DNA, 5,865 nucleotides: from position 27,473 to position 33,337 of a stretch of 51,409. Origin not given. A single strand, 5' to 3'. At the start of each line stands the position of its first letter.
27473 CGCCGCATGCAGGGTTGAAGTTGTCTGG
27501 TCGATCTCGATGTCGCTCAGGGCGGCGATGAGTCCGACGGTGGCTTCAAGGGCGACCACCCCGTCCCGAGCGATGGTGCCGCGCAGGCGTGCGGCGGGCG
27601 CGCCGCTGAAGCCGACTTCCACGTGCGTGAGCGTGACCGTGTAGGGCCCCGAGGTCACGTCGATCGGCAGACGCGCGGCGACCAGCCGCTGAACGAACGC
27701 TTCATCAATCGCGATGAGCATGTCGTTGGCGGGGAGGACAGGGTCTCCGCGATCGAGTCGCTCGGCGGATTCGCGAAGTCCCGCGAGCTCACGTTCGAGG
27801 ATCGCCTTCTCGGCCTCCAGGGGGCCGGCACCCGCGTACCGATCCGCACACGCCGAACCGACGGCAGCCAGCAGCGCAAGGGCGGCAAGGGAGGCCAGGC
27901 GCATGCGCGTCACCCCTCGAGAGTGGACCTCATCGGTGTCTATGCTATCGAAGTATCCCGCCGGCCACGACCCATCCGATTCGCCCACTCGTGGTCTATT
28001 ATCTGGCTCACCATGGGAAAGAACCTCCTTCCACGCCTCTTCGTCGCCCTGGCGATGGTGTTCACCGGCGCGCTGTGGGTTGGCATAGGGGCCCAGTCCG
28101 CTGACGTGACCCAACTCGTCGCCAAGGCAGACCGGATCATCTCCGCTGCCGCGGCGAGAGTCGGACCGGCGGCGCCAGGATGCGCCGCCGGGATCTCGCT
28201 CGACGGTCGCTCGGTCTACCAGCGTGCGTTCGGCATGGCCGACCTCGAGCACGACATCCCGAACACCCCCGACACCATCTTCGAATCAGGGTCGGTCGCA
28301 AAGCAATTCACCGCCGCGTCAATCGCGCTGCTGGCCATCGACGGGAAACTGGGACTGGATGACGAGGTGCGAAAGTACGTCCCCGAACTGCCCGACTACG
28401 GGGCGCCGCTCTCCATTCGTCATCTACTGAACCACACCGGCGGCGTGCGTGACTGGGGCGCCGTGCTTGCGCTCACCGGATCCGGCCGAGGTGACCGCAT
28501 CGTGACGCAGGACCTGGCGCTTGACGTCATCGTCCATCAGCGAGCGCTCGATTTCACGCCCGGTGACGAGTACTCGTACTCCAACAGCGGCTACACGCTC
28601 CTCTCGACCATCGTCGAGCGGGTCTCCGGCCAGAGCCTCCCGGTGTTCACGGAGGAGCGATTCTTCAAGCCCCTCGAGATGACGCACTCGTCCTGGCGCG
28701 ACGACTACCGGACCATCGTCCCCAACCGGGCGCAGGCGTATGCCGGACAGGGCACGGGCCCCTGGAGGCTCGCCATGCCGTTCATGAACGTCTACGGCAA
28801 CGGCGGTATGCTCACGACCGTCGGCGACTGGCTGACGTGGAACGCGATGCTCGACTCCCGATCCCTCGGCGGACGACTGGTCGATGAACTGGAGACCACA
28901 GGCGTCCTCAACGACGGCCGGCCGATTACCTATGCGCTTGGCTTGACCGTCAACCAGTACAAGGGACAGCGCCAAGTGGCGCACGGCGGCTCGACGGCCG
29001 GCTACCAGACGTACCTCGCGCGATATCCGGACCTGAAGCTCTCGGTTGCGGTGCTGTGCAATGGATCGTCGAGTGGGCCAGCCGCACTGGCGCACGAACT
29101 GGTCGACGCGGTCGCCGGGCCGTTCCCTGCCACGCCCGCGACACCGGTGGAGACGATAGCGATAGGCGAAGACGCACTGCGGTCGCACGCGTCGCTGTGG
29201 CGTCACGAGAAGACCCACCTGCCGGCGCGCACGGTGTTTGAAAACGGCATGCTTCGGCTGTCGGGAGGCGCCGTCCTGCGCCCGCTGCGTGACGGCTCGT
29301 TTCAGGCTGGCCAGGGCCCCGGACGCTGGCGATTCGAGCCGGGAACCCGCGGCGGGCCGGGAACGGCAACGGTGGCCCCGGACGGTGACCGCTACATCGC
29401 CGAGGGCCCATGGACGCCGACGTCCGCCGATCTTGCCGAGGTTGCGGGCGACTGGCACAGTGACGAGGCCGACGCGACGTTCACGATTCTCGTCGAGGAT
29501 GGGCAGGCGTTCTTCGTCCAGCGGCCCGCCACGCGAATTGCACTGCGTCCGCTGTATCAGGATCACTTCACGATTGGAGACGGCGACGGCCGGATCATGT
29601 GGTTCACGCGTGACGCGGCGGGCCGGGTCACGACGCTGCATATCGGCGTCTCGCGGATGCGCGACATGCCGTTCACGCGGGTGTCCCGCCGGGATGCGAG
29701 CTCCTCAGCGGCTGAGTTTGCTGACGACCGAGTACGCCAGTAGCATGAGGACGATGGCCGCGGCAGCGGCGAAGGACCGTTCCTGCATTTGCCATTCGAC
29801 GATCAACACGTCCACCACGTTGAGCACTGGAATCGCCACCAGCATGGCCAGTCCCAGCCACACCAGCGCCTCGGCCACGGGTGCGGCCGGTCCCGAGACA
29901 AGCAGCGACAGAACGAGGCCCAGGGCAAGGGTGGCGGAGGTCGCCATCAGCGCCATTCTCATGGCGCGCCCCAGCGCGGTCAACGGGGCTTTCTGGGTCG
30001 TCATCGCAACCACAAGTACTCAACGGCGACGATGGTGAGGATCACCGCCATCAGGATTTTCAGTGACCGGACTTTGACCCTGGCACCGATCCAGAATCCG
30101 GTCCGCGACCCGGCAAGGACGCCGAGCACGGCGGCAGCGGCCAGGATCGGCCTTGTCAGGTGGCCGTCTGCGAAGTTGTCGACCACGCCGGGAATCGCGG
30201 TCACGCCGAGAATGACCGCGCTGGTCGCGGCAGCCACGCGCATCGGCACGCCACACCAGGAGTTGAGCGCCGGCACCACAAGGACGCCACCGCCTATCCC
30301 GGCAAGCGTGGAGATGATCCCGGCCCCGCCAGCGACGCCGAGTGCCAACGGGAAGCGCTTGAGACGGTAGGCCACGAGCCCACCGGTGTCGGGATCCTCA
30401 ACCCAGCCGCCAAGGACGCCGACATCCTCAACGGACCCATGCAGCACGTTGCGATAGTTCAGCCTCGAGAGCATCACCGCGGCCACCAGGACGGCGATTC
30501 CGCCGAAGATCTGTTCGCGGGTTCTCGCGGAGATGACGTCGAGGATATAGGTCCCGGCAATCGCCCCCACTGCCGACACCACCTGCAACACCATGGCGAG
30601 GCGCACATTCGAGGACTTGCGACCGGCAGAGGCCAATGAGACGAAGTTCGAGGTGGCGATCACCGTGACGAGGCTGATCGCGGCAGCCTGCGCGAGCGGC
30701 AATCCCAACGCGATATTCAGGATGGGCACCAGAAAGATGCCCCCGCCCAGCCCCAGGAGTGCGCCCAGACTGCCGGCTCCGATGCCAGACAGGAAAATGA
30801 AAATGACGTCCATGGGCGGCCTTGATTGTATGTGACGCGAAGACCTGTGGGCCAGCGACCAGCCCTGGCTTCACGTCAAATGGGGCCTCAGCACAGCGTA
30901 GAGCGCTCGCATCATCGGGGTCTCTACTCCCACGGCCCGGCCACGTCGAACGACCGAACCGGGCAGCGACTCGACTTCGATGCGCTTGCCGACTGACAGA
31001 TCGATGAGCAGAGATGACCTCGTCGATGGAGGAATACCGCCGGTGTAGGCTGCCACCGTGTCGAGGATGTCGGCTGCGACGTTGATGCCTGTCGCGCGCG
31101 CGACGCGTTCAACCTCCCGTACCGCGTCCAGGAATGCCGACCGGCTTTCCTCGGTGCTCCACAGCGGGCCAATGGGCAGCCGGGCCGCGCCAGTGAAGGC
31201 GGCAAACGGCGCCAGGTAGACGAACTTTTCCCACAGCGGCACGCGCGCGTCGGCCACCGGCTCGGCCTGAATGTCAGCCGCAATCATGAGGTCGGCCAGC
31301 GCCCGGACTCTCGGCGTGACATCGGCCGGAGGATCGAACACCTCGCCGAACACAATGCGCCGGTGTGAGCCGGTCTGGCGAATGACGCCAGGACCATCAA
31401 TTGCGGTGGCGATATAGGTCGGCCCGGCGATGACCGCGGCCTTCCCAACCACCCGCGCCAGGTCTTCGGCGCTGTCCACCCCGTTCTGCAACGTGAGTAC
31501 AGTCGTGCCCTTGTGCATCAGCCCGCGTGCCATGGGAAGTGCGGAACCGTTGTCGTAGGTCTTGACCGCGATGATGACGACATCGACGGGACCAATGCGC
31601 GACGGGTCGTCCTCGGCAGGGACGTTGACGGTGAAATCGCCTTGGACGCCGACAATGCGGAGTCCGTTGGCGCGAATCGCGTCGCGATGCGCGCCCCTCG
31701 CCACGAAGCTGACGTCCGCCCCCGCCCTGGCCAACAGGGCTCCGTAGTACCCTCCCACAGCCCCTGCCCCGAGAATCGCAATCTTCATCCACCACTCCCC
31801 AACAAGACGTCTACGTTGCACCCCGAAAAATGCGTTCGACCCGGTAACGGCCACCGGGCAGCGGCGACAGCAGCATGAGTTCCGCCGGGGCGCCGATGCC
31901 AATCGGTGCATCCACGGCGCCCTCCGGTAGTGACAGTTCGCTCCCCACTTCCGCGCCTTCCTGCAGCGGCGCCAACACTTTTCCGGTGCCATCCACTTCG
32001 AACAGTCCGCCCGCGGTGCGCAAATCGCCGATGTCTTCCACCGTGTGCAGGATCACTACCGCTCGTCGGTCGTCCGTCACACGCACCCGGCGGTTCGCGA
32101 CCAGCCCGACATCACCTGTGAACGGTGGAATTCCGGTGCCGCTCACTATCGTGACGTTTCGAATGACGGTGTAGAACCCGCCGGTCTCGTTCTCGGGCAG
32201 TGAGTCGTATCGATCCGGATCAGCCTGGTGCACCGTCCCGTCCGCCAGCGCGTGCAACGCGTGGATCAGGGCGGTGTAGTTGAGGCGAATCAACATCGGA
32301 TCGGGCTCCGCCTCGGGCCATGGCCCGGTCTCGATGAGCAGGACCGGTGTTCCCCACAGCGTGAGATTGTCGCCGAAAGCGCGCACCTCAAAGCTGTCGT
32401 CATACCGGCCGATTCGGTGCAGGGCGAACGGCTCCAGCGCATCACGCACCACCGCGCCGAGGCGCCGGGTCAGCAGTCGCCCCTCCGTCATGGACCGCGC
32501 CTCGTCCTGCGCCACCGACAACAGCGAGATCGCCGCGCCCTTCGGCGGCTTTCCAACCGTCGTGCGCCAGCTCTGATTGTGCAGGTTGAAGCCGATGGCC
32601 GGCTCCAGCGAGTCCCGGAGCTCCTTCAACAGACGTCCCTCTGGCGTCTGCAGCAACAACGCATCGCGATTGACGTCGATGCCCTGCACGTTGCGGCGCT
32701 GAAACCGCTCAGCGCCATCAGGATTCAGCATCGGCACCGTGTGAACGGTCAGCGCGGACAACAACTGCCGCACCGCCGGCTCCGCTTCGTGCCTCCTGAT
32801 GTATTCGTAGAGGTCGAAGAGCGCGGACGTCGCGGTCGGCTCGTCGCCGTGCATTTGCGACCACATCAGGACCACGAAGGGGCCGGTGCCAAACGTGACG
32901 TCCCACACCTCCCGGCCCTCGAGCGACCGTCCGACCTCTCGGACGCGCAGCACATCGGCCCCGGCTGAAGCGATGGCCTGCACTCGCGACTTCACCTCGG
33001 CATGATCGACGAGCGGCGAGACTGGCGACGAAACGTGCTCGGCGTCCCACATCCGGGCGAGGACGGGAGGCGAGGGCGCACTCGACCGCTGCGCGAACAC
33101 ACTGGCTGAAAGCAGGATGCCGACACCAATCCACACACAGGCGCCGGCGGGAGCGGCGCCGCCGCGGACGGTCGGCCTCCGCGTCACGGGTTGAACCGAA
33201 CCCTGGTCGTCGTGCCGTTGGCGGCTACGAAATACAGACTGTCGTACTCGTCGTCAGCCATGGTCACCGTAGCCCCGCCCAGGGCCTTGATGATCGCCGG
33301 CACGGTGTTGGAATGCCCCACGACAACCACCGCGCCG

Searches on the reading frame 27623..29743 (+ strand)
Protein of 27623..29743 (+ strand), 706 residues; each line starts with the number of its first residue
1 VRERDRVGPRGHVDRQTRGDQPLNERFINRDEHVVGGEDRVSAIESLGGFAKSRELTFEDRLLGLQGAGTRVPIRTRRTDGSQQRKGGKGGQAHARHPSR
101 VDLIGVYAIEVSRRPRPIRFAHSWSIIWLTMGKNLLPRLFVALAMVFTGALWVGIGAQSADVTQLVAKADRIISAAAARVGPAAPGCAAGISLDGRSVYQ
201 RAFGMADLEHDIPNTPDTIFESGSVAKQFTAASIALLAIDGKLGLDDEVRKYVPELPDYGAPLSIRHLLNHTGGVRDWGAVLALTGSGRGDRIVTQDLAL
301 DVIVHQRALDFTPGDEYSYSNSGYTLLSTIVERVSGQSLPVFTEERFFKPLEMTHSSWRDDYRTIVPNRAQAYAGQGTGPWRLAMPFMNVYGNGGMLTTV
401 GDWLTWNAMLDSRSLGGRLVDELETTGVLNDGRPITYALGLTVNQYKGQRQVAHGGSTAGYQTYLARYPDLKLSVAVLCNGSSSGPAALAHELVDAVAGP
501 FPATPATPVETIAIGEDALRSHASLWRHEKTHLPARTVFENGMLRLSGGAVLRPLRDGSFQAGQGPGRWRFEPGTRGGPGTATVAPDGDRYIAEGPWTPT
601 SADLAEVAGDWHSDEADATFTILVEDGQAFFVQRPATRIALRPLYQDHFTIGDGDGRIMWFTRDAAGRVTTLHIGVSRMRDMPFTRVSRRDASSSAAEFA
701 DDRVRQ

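Call 11: search_protein_families(library=pfam, proteins=[window:27623-29743:+], max_evalue=0.001)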
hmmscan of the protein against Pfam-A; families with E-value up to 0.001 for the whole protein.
window:27623-29743:+ (706 aa): 1 family
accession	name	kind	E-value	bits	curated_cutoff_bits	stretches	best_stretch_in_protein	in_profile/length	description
PF00144.29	Beta-lactamase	-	5.3e-59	200.5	27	1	182-494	9-324/329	Beta-lactamase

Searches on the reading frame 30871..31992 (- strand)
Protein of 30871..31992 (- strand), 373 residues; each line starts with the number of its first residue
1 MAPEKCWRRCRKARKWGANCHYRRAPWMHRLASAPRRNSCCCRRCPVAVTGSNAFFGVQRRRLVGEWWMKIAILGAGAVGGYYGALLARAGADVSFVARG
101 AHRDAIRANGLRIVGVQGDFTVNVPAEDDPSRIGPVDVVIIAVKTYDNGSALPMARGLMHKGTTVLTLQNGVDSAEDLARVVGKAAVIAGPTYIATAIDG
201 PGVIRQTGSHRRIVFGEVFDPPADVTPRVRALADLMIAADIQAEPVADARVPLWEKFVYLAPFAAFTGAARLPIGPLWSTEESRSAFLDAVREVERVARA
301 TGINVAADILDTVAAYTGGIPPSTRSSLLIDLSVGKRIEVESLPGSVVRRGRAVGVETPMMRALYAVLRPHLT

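Call 93: search_protein_families(library=pfam, proteins=[window:30871-31992:-], max_evalue=0.00001)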
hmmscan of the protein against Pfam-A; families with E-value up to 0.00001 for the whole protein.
window:30871-31992:- (373 aa): 2 families
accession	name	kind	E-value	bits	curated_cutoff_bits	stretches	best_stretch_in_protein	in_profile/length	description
PF02558.23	ApbA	-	1.3e-40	138.9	22.2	1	71-217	1-147/150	Ketopantoate reductase PanE/ApbA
PF08546.17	ApbA_C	-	1.5e-22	80.7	22.7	1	253-369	6-122/125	Ketopantoate reductase PanE/ApbA C terminal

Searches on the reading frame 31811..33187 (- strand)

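Call 83: search_protein_families(library=pfam, proteins=[window:31811-33187:-], max_evalue=0.00001)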
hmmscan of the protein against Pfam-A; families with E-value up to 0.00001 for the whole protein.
window:31811-33187:- (458 aa): 1 family
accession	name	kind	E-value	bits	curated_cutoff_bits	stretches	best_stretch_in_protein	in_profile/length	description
PF00246.29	Peptidase_M14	-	7.9e-15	55.7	21.6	1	69-175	5-132/286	Zinc carboxypeptidase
